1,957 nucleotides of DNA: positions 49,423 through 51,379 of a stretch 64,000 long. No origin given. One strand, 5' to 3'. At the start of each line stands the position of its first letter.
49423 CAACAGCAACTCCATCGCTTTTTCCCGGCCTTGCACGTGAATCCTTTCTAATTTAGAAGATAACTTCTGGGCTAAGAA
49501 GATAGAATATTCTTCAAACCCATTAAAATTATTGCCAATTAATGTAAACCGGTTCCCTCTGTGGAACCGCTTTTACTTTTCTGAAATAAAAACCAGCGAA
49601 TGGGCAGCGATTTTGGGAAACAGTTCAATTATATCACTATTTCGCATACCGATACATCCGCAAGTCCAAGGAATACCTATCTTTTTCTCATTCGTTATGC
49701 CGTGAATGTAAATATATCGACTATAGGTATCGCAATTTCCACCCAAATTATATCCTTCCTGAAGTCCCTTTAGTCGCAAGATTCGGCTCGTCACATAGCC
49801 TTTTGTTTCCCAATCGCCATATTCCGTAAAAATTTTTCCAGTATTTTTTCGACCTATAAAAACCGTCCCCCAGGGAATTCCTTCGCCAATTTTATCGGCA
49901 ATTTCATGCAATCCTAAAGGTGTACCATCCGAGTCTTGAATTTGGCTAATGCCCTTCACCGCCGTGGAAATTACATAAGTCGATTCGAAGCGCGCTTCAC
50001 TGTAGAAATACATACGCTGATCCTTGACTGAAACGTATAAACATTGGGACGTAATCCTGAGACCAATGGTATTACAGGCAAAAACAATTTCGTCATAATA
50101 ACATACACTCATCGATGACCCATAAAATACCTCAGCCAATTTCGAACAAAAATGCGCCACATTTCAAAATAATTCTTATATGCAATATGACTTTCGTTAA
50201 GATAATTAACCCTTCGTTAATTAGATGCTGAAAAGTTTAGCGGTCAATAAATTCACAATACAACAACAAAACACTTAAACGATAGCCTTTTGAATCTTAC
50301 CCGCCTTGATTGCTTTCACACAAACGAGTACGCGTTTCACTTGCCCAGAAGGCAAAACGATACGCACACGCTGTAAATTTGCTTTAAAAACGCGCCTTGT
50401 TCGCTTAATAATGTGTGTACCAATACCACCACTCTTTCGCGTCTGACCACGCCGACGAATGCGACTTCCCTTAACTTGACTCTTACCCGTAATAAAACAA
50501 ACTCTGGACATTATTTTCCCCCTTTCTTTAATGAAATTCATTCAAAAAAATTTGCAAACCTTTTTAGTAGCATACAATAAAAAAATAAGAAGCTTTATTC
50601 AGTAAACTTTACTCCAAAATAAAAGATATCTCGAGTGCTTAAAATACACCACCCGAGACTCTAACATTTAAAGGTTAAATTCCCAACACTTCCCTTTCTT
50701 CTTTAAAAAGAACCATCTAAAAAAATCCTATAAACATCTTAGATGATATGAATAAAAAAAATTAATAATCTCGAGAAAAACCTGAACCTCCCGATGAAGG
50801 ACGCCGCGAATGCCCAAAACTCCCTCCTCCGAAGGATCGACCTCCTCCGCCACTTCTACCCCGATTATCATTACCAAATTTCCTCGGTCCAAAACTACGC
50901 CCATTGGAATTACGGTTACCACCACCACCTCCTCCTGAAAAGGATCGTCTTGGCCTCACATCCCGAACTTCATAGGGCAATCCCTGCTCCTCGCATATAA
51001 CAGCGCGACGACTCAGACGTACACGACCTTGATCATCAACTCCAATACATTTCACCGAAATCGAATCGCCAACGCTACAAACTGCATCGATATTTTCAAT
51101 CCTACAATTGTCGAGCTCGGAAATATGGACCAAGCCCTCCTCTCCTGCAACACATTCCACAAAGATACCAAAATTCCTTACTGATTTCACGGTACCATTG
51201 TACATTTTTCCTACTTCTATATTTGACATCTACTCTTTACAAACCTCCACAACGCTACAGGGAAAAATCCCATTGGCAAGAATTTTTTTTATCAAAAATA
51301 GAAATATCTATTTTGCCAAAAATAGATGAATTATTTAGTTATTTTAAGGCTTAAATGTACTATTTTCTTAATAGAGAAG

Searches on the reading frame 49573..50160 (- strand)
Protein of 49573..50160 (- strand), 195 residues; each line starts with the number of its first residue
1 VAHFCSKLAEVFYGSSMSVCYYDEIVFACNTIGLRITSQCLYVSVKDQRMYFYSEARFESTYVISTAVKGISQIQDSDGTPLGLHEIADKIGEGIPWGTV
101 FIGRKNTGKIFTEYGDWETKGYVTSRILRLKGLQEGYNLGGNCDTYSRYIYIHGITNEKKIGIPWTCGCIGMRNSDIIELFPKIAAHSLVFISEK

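Call 74: search_protein_families(library=pfam, proteins=[window:49573-50160:-], max_evalue=0.00001)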
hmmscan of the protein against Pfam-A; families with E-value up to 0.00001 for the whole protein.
window:49573-50160:- (195 aa): 1 family
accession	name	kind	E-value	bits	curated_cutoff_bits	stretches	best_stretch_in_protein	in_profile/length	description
PF03734.19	YkuD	-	2.1e-13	51.5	23.4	1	41-192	4-146/146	L,D-transpeptidase catalytic domain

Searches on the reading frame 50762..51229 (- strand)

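Call 74: search_protein_families(library=pfam, proteins=[window:50762-51229:-], max_evalue=0.00001)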
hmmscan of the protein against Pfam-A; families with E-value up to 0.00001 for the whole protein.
window:50762-51229:- (155 aa): 1 family
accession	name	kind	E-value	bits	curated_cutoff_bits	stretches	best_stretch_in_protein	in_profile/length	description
PF00575.29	S1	-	2.9e-16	60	22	1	5-75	3-74/74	S1 RNA binding domain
